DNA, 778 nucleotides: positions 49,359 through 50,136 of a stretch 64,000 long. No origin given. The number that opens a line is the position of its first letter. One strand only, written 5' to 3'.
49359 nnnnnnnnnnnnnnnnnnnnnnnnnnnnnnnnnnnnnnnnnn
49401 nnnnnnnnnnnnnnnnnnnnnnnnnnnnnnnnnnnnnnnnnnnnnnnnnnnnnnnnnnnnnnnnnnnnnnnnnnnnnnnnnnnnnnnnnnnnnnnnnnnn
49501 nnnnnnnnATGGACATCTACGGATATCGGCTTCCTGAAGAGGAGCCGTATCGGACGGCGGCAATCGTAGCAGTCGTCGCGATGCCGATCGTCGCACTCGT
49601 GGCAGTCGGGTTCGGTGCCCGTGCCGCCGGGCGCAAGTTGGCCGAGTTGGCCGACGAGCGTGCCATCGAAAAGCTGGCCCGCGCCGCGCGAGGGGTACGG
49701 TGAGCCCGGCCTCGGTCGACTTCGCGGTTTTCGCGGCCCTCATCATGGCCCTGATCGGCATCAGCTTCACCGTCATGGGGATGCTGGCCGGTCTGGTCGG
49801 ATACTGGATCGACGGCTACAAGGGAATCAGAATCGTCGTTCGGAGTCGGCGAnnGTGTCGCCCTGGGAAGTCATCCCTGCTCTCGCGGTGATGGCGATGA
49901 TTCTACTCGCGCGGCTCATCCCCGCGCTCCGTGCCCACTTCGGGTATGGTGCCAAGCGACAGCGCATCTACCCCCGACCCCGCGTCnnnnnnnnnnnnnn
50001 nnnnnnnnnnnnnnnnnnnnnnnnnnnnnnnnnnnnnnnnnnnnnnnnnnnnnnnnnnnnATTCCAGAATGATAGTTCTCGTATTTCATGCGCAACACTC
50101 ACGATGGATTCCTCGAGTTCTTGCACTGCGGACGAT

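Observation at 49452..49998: A very GC-rich cassette with a textbook sigma70 promoter and consensus SD drives one to three tiny hydrophobic ORFs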

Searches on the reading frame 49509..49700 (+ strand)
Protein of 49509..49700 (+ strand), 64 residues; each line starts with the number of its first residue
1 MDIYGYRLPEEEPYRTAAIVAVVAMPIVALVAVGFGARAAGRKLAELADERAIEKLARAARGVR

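Call 10: search_protein_families(library=pfam, proteins=[window:49509-49700:+], max_evalue=1)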
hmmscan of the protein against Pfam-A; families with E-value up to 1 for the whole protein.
seq(64 aa): 1 family
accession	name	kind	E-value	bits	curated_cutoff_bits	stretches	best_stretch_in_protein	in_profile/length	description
PF19029.5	DUF883_C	-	0.023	14.8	27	1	11-30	7-26/30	DUF883 C-terminal glycine zipper region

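Call 11: find_encoding_contigs(protein=window:49509-49700:+, flank=10000, max_places=10)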
Protein window:49509-49700:+ (64 aa): 6 contigs read that carry it; 5 places shown.
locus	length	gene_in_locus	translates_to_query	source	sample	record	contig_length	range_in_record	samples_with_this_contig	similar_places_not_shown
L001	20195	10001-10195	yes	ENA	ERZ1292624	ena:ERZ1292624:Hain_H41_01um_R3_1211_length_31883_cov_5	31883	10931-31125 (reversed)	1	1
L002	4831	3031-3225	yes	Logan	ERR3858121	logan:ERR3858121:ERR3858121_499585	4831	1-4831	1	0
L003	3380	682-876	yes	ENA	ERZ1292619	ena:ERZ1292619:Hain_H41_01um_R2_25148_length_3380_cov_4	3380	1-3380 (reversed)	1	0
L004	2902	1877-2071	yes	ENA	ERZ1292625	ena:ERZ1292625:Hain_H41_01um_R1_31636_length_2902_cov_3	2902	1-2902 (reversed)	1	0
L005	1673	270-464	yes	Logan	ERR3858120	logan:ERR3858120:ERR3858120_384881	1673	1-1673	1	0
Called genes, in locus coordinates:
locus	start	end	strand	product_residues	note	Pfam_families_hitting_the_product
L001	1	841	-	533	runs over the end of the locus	?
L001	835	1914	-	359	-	PF13439:Glyco_transf_4 (faint), PF00534:Glycos_transf_1, PF13692:Glyco_trans_1_4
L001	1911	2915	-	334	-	PF06723:MreB_Mbl, PF00022:Actin (faint), PF00012:HSP70, PF14450:FtsA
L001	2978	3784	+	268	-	-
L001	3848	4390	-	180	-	PF00380:Ribosomal_S9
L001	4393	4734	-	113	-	PF00572:Ribosomal_L13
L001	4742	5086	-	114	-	PF01196:Ribosomal_L17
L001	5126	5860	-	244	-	PF01193:RNA_pol_L, PF01000:RNA_pol_A_bac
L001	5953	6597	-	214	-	PF00163:Ribosomal_S4, PF01479:S4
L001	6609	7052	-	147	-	PF00411:Ribosomal_S11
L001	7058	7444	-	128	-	PF00416:Ribosomal_S13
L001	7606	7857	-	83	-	PF01176:eIF-1a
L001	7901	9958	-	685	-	PF04865:Baseplate_J (weak)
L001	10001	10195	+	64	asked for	-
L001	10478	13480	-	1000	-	PF00580:UvrD-helicase, PF01443:Viral_helicase1 (faint), PF13245:AAA_19, PF13361:UvrD_C, PF13538:UvrD_C_2 (faint), PF12705:PDDEXK_1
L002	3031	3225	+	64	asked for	-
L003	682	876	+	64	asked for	-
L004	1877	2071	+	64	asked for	-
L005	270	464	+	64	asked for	-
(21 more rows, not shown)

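Call 14: find_homologous_proteins(query=window:49509-49700:+, max_evalue=10)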
Query seq(64 aa) (64 aa): 1 proteins with E <= 10 among 5 candidates.
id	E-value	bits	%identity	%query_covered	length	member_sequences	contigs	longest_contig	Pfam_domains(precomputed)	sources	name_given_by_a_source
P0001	1.1e-30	121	100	100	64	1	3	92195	-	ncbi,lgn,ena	-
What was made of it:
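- Tried and rejected: It found only P1 itself (call 14).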

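Call 43: find_homologous_proteins(query=A2, max_evalue=10)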
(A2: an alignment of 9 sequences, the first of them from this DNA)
Query A2 (9 sequences) (64 aa, profile of the alignment): 13 proteins with E <= 10 among 3057 candidates.
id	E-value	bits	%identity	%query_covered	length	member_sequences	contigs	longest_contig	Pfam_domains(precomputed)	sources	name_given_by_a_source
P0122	8.9e-17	79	-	-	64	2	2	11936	-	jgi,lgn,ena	-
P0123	1.9e-15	74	-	-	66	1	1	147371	-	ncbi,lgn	-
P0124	2.0e-15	74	36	64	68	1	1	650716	-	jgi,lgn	jgi:hypothetical protein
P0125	8.1e-13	66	-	-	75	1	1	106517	-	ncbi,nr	ncbi:MAG: hypothetical protein IT406_01085 [Candidatus Yanofskybacteria bacterium]|nr:hypothetical p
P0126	1.0e-12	66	38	52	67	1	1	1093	-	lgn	-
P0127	4.3e-12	64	-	-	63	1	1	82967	-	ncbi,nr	ncbi:MAG: hypothetical protein IT405_01960 [Candidatus Yanofskybacteria bacterium]|nr:hypothetical p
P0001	1.7e-11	62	100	100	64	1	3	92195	-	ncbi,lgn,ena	-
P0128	6.1e-11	60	44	61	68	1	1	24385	-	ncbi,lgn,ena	-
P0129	1.3e-8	52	31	66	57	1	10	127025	-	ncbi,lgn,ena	ncbi:MAG: hypothetical protein AAB375_00835 [Patescibacteria group bacterium]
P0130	1.2e-7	49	-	-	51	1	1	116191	-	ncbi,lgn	-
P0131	2.3e-7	48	-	-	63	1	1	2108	-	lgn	-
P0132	2.3e-6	45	54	20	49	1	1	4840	-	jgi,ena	-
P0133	7.5e-6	44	-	-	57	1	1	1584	-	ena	-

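Call 44: search_protein_families(library=pfam, alignment_id=A2, max_evalue=10)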
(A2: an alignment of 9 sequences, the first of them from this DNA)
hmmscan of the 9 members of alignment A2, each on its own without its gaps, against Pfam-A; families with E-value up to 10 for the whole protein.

A. member 1, seq(64 aa): 2 families
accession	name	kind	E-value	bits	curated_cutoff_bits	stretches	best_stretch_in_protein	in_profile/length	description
PF19029.5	DUF883_C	-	0.023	14.8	27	1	11-30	7-26/30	DUF883 C-terminal glycine zipper region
PF03130.22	HEAT_PBS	-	1.5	10.1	20.9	1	38-60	3-25/27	PBS lyase HEAT-like repeat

B. families by the number of members that match (of 9 scanned): 10 families
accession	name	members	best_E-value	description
PF13796.11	Sensor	2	0.015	Putative sensor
PF09335.16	VTT_dom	1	0.019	VTT domain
PF19029.5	DUF883_C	1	0.023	DUF883 C-terminal glycine zipper region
PF14329.11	DUF4386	1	0.034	Domain of unknown function (DUF4386)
PF05363.17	Herpes_US12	1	0.039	Herpesvirus US12 family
PF06800.18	Sugar_transport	1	0.067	Sugar transport protein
PF15807.10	MAP17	1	0.12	Membrane-associated protein 117 kDa, PDZK1-interacting protein 1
PF05385.17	Adeno_E4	1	0.13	Mastadenovirus early E4 13 kDa protein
PF24126.1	DUF7394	1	0.97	Family of unknown function (DUF7394)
PF03130.22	HEAT_PBS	1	1.5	PBS lyase HEAT-like repeat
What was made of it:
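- On Type I toxin-antitoxin systems: No such Pfam hit appears at E up to 10 for P1-family members or E up to 1 for P2 and P3 (calls 10, 44).
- On TatA/TatE (PF02416): It is absent from the hmmscan lists at E up to 10 for 9 family members (call 44) and E up to 1 for P1 (call 10).
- Closest known: TatA/TatE. Different: No match to the Pfam TatA model appeared, even at E up to 10, in any of 9 family members (calls 10, 44).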

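Call 50: search_protein_families(library=phrogs, proteins=[window:49509-49700:+], max_evalue=1)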
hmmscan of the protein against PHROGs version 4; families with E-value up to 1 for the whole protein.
seq(64 aa): 0 families

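Call 51: search_protein_families(library=ncbifam, proteins=[window:49509-49700:+], max_evalue=1)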
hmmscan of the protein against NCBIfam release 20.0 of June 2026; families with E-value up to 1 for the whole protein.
seq(64 aa): 0 families
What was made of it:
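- They belong to no housekeeping family (calls 10, 44, 51).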

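Call 52: search_protein_families(library=padloc, proteins=[window:49509-49700:+], max_evalue=1)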
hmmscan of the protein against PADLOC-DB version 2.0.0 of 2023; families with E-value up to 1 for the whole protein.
seq(64 aa): 0 families
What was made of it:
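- On Type I toxin-antitoxin systems: PADLOC gives none (call 52).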

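Call 53: predict_structure(alignment_id=A3)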
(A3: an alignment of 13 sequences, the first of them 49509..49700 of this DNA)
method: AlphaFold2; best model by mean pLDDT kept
length: 64 residues; sequences in the alignment: 13
mean_pLDDT: 64.6   pTM: 0.29
mean pLDDT of the five models: 64.6, 61.6, 60.9, 60.6, 58.4
residues with pLDDT >= 90: 0; 70-90: 17; 50-70: 45; < 50: 2
segments of 3 or more residues with pLDDT < 50: none
pLDDT, mean of each block of 10 residues (from residue 1): 55 60 72 75 66 63 57
secondary structure, 60 per line:
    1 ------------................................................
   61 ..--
elements in order: H13-62
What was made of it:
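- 49509..49703 (+): P1, 64 aa. It has an acidic N-terminus, a TM helix (about residues 17-35) and a basic amphipathic C-terminal helix. It is a member of a small lineage-specific family. AF2 gives a single helix over residues 13-62 at pLDDT 65 (call 53).
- Tried and rejected: I did not attempt a fold search because it would be meaningless (call 53).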

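Call 54: search_protein_representatives(alignment_id=A3)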
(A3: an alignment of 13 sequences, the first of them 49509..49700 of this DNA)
Query: 13 sequences, 63 profile positions. Proteins with E-value up to 0.001 (for the whole library): 9; up to 1e-10: 6; up to 1e-30: 0. The best 9 are listed.
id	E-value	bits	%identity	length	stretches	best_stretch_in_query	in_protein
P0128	1.0e-18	83.1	-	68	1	1-63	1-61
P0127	2.3e-16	75.6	-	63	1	7-63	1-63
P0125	2.3e-14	69.2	-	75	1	1-63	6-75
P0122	5.7e-14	67.9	-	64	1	1-63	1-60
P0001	7.0e-14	67.7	-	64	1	1-62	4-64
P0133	8.9e-11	57.7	-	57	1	2-63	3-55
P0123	6.3e-09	51.8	-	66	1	1-63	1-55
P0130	8.3e-08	48.2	-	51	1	1-62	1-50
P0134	2.7e-05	40.2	-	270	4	23-55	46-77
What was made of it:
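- On P1-like small membrane protein family (unnamed; Paceibacteria): A profile that includes P1 retrieves the family only (calls 43, 54).
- The profile finds only 13 proteins among 5.8 billion, and 8 clusters among 1.84 billion representatives (calls 43, 54). The family was found nowhere outside this clade among 1.84 billion representative proteins (call 54).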

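Call 57: find_encoding_contigs(protein=P0131, flank=2500, max_places=2)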
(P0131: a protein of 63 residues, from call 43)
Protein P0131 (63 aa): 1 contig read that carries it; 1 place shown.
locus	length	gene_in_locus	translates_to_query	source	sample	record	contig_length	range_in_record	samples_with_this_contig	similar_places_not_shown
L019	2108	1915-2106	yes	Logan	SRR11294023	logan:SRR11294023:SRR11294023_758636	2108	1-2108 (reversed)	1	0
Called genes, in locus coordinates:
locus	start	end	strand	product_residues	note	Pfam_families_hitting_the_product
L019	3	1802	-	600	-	?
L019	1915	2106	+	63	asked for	?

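Call 58: find_encoding_contigs(protein=P0128, flank=2500, max_places=2)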
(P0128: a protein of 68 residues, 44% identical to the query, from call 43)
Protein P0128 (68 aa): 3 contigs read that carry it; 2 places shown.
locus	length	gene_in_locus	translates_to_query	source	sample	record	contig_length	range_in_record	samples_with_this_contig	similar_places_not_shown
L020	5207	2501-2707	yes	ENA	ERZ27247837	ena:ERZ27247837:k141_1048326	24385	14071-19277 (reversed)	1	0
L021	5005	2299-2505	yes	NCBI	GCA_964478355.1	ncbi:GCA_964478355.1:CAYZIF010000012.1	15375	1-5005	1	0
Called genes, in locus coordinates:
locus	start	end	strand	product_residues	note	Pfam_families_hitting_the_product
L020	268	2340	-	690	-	-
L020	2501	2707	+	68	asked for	-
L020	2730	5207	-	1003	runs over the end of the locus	PF00580:UvrD-helicase, PF13245:AAA_19, PF13361:UvrD_C, PF13538:UvrD_C_2 (faint), PF12705:PDDEXK_1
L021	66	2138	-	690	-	-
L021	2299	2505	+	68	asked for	-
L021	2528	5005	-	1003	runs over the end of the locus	PF00580:UvrD-helicase, PF13245:AAA_19, PF13361:UvrD_C, PF13538:UvrD_C_2 (faint), PF12705:PDDEXK_1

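Call 69: search_dna_similar(query=window:49509-49700:+, collection=phages, mode=protein, max_evalue=1, max_rows=8)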
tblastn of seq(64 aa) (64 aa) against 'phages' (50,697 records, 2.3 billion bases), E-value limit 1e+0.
No match.

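Call 86: search_solved_structures(query=A3, max_evalue=10)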
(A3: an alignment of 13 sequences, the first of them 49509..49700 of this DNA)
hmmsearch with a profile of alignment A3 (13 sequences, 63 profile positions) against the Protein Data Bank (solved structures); distinct sequences matched with E-value up to 10: 7.
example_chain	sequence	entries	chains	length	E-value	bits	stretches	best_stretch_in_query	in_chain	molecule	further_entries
8pnl_A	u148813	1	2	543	0.33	14.2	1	7-39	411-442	Putative triacylglyceride transporter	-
8c29_O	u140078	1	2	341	0.84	12.9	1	7-47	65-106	Oxygen-evolving enhancer protein 1, chloroplastic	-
1ijp_A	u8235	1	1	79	2.9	11.2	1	15-38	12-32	ATP Synthase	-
2wie_A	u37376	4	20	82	3.3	11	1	10-52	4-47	ATP SYNTHASE C CHAIN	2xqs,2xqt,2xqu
4v98_AM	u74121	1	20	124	3.6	10.9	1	31-58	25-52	LD23602p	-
8hif_y4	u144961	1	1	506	3.7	10.8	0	14-42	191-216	VP88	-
7ddq_L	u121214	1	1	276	9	9.6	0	19-40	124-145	Photosynthetic reaction center L subunit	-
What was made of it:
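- There is no homologue of known function in Pfam, NCBIfam, PHROGs, PADLOC or PDB (calls 10, 44, 50-52, 86).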

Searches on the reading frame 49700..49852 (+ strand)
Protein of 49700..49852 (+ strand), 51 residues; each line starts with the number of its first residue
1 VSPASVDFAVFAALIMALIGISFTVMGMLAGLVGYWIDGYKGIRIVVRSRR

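Call 10: search_protein_families(library=pfam, proteins=[window:49700-49852:+], max_evalue=1)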
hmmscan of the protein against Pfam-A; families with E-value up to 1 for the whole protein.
seq(51 aa): 1 family
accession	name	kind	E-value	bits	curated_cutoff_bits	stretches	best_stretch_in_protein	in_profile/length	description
PF15029.11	TMEM174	-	0.34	11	27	1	10-29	33-52/233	Transmembrane protein 174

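Call 50: search_protein_families(library=phrogs, proteins=[window:49700-49852:+], max_evalue=1)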
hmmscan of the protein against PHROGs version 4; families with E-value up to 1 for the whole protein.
seq(51 aa): 4 families
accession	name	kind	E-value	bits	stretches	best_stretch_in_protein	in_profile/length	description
phrog_10368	-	unknown function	0.053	14.7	1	3-39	4-40/67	-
phrog_28789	-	unknown function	0.082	14.1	1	14-46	21-53/111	-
phrog_1533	-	tail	0.37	9.2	1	1-43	573-615/1688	tail length tape measure protein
phrog_19711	-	unknown function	0.49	11.1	1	16-39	7-30/56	-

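Call 51: search_protein_families(library=ncbifam, proteins=[window:49700-49852:+], max_evalue=1)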
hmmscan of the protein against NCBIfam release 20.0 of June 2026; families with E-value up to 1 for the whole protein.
seq(51 aa): 0 families

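Call 52: search_protein_families(library=padloc, proteins=[window:49700-49852:+], max_evalue=1)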
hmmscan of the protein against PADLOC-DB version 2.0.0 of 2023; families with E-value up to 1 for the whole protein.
seq(51 aa): 0 families

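Call 70: search_dna_similar(query=window:49700-49852:+, collection=phages, mode=protein, max_evalue=1, max_rows=8)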
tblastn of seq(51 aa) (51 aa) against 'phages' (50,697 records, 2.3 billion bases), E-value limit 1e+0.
No match.

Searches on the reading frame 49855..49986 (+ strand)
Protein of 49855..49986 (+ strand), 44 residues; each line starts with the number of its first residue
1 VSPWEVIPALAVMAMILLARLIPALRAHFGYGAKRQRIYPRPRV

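Call 10: search_protein_families(library=pfam, proteins=[window:49855-49986:+], max_evalue=1)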
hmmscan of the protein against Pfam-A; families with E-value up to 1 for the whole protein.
seq(44 aa): 1 family
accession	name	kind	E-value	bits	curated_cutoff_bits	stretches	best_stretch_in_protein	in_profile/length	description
PF15879.10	MWFE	-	0.32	11.8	27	1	3-37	1-36/55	NADH-ubiquinone oxidoreductase MWFE subunit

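Call 50: search_protein_families(library=phrogs, proteins=[window:49855-49986:+], max_evalue=1)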
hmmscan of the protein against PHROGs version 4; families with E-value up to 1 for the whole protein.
seq(44 aa): 1 family
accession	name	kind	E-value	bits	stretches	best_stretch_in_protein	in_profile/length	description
phrog_11594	-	unknown function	0.12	13.1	1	10-40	108-138/199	-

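Call 51: search_protein_families(library=ncbifam, proteins=[window:49855-49986:+], max_evalue=1)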
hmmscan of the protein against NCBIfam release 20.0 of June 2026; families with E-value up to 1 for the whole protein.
seq(44 aa): 0 families

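Call 52: search_protein_families(library=padloc, proteins=[window:49855-49986:+], max_evalue=1)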
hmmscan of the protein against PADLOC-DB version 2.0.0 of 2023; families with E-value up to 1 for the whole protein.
seq(44 aa): 0 families

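Call 71: search_dna_similar(query=window:49855-49986:+, collection=phages, mode=protein, max_evalue=1, max_rows=8)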
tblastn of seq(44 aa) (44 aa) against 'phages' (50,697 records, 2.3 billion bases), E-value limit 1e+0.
No match.
